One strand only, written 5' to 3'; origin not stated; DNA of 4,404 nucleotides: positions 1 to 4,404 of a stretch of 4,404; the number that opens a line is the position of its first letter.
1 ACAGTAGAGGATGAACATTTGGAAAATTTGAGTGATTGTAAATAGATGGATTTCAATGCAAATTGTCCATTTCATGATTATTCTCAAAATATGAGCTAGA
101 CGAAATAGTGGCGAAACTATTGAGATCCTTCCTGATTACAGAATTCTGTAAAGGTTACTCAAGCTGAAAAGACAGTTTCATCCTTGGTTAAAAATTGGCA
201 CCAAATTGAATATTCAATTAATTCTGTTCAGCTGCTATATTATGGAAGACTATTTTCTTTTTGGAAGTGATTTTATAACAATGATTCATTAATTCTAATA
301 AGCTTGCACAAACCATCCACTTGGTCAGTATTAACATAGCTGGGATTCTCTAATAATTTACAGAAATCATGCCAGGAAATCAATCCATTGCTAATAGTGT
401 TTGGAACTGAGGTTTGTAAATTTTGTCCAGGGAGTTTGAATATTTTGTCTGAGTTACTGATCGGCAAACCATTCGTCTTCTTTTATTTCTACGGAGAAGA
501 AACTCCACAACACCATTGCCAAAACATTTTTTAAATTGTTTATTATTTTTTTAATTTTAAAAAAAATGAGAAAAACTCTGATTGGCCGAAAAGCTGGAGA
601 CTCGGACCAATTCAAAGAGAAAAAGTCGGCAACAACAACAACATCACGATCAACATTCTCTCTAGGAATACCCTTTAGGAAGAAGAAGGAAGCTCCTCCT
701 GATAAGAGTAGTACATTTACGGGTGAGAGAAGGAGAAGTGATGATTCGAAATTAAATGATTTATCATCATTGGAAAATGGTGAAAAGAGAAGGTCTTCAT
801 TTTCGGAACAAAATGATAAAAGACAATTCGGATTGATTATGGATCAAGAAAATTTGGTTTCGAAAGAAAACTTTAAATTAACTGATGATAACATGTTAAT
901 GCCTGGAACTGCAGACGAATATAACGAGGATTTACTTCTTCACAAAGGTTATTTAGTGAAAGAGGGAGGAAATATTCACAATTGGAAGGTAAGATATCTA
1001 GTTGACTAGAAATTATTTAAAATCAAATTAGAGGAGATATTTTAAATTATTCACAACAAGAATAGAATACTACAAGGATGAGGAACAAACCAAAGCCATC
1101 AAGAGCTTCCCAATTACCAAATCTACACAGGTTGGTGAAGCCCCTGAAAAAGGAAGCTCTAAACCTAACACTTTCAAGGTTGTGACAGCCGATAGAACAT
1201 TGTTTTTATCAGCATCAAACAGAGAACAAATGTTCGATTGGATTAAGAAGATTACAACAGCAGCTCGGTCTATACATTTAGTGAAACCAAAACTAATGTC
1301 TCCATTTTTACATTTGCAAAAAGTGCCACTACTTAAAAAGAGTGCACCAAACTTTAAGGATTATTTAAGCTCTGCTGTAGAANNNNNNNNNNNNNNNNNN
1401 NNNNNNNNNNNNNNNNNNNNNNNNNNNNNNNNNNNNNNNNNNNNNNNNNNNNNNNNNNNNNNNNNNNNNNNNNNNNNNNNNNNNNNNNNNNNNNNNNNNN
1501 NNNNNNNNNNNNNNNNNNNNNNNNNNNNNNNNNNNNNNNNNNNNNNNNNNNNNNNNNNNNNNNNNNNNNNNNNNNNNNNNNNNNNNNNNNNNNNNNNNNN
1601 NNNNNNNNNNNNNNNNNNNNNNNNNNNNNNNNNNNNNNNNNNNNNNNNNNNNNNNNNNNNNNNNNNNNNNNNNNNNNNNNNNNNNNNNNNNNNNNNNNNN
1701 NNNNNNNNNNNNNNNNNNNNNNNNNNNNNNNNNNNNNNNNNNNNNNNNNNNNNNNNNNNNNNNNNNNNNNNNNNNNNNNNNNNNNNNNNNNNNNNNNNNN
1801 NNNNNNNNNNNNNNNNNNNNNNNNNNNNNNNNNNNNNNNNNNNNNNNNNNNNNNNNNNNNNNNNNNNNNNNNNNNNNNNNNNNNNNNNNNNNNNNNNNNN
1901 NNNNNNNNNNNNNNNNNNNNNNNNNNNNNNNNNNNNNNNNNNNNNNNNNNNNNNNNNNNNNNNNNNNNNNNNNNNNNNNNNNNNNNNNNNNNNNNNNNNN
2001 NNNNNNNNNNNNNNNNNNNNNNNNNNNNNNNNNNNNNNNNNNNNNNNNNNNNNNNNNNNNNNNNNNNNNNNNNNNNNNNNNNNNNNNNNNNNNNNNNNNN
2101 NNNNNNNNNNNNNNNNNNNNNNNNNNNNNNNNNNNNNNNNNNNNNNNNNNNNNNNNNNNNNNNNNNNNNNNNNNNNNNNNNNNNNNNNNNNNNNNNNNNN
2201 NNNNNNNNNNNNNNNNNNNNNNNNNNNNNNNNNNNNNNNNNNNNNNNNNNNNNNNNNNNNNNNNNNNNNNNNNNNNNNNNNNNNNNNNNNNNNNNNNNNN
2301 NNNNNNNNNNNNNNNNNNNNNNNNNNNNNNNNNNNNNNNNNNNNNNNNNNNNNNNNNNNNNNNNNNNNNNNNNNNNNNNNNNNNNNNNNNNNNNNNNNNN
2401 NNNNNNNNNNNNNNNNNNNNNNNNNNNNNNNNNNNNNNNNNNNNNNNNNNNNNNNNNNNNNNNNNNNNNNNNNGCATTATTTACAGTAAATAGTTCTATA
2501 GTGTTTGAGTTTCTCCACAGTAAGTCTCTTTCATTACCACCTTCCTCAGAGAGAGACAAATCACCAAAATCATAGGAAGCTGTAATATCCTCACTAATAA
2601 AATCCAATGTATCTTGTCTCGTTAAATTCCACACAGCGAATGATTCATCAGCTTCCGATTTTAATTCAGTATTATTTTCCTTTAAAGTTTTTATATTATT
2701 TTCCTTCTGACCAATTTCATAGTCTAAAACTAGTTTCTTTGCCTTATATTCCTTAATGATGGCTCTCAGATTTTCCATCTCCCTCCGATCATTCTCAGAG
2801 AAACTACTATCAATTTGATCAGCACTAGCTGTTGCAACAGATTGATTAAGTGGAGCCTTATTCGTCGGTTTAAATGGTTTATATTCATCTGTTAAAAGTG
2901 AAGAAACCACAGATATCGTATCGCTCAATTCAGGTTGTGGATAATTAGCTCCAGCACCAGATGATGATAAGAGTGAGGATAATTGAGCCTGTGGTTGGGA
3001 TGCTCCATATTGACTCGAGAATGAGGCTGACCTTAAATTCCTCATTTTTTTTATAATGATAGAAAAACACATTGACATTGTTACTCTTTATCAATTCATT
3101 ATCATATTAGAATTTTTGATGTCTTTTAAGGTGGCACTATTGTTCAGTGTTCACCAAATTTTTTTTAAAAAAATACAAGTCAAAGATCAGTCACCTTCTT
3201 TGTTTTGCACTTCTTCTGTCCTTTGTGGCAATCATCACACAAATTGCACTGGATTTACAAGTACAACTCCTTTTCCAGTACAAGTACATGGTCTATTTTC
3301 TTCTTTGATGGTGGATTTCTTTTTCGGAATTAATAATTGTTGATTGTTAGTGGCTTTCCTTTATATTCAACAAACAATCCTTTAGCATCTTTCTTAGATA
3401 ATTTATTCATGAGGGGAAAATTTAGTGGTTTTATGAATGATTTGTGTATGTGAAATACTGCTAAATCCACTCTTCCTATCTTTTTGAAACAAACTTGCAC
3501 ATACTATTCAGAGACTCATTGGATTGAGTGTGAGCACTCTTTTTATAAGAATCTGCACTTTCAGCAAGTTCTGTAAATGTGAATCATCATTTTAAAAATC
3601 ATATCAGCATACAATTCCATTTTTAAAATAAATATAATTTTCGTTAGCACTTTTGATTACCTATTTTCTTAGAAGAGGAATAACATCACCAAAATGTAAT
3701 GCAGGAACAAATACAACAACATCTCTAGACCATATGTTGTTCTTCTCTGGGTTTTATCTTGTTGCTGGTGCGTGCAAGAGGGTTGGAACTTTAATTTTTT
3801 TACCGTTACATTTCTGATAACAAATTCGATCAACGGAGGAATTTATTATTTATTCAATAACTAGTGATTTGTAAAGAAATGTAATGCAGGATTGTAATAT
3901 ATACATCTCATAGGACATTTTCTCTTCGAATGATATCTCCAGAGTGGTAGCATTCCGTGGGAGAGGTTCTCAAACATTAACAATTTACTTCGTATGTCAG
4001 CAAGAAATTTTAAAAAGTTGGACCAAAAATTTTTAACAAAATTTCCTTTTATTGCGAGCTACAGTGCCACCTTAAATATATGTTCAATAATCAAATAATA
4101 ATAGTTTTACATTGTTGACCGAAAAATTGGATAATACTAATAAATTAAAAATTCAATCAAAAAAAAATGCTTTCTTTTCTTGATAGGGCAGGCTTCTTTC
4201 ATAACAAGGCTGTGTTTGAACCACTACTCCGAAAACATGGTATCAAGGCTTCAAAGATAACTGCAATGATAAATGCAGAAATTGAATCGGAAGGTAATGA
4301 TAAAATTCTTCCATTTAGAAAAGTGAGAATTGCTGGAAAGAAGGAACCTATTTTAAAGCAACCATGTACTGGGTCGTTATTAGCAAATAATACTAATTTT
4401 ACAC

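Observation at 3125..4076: Divergent intergenic spacer is bracketed by a perfect 14-bp inverted repeat with TTAA on both sides, suggesting a TTAA-targeting MITE inserted in a bidirectional promoter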

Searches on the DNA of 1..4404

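Call 66: search_rna_families(source=window, threshold=gathering)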
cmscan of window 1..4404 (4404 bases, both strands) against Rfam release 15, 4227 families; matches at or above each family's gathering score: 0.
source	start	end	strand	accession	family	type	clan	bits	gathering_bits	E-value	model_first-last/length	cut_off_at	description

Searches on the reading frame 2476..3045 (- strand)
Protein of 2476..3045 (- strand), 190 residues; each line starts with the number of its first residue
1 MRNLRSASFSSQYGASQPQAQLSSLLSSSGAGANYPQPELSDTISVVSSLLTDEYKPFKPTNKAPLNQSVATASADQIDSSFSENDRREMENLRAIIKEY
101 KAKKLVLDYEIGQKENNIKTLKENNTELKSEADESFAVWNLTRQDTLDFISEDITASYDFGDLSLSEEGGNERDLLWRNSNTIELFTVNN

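Call 11: search_protein_families(library=pfam, max_evalue=10, proteins=[window:2476-3045:-])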
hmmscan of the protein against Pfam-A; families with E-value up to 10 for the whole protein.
seq(190 aa): 3 families
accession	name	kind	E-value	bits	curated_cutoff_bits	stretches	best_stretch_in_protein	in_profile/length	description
PF07899.16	Frigida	-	0.0088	15.8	25.7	1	50-131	203-287/289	Frigida-like protein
PF06785.16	UPF0242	-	0.027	14.9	33.5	1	79-147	74-145/194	Uncharacterised protein family (UPF0242) N-terminus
PF15784.10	GPS2_interact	-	0.14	13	27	1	107-135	39-67/92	G-protein pathway suppressor 2-interacting domain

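Call 13: find_homologous_proteins(query=window:2476-3045:-, max_evalue=0.001)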
Query seq(190 aa) (190 aa): 3 proteins with E <= 0.001 among 206 candidates.
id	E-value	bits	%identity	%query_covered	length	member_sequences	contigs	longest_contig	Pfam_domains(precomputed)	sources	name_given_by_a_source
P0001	2.4e-103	361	98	94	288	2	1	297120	-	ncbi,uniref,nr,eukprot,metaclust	ncbi:predicted protein [Naegleria gruberi]|uniref:Predicted protein n=1 Tax=Naegleria gruberi TaxID=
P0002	7.4e-100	350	92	98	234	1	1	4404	-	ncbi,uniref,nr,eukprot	ncbi:predicted protein [Naegleria gruberi]|uniref:Predicted protein n=1 Tax=Naegleria gruberi TaxID=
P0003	3.4e-15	75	50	51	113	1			-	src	-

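Call 14: find_encoding_contigs(protein=P0001, flank=10000, max_places=6)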
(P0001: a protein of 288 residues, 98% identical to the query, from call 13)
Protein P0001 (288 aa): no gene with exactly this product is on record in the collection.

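Call 15: find_encoding_contigs(protein=P0002, flank=10000, max_places=6)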
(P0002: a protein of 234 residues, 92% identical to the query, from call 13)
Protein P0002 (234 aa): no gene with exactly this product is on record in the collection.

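Call 17: find_encoding_contigs(protein=P0003, flank=10000, max_places=6)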
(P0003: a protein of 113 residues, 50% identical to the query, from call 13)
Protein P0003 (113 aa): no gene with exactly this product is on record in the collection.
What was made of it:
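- Presence and absence alone do not give direction, and no outgroup locus could be fetched (P0003 was not retrievable, call 17).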

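Call 34: list_cluster_members(proteins=[P0004, P0001, P0002])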
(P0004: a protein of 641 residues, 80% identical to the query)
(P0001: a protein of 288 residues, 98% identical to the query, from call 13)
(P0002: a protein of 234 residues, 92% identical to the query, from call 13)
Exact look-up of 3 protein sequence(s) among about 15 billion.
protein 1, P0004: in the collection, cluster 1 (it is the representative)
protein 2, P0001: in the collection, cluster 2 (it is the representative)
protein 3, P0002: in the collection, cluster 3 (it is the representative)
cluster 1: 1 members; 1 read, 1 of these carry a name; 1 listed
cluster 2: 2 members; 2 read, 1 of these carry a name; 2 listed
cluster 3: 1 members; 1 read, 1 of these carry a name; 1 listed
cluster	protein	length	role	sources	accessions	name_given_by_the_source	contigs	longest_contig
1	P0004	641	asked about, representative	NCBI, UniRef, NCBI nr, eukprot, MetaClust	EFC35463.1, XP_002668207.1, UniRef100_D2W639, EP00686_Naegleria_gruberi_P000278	predicted protein [Naegleria gruberi] | Predicted protein n=1 Tax=Naegleria gruberi TaxID=5762 RepID=D2W639_NAEGR | uncharacterized protein NAEGRDRAFT_54899 [Naegleria gruberi]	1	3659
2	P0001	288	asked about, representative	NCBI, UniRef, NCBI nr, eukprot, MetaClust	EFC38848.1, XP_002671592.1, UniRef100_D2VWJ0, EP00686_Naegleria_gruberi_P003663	predicted protein [Naegleria gruberi] | Predicted protein n=1 Tax=Naegleria gruberi TaxID=5762 RepID=D2VWJ0_NAEGR | uncharacterized protein NAEGRDRAFT_73397 [Naegleria gruberi]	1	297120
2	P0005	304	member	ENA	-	-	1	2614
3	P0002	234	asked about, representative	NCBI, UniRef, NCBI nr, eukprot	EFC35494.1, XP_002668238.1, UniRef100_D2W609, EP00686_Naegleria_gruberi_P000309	predicted protein [Naegleria gruberi] | Predicted protein n=1 Tax=Naegleria gruberi TaxID=5762 RepID=D2W609_NAEGR | uncharacterized protein NAEGRDRAFT_76852 [Naegleria gruberi]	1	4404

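Call 35: find_encoding_contigs(protein=P0005, flank=10000)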
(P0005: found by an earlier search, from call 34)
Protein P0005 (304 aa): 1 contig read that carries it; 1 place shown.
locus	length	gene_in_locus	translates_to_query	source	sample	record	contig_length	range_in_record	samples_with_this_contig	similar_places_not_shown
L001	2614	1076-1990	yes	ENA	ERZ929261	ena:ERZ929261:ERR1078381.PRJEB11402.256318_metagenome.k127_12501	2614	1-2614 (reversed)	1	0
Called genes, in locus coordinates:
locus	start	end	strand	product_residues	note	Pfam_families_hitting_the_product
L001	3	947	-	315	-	?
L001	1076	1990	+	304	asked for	-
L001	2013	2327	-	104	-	PF00240:ubiquitin (weak)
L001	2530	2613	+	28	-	?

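Call 68: search_protein_families(library=pfam, proteins=[L001:3-947:-, P0005, L001:2013-2327:-], max_evalue=0.01)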
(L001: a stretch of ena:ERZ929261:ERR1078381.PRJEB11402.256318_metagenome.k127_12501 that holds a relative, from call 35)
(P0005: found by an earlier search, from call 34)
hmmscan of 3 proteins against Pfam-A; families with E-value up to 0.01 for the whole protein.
L001:3-947:- (315 aa): 1 family
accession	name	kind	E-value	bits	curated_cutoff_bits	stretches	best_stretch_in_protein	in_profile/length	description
PF01327.26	Pep_deformylase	-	3.6e-27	95.3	22.8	1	121-306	20-155/156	Polypeptide deformylase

P0005 (304 aa): 0 families

L001:2013-2327:- (104 aa): 1 family
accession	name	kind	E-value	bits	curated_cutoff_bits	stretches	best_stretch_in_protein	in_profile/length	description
PF00240.29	ubiquitin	-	2.2e-07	30.9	25.4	1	8-66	7-62/72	Ubiquitin family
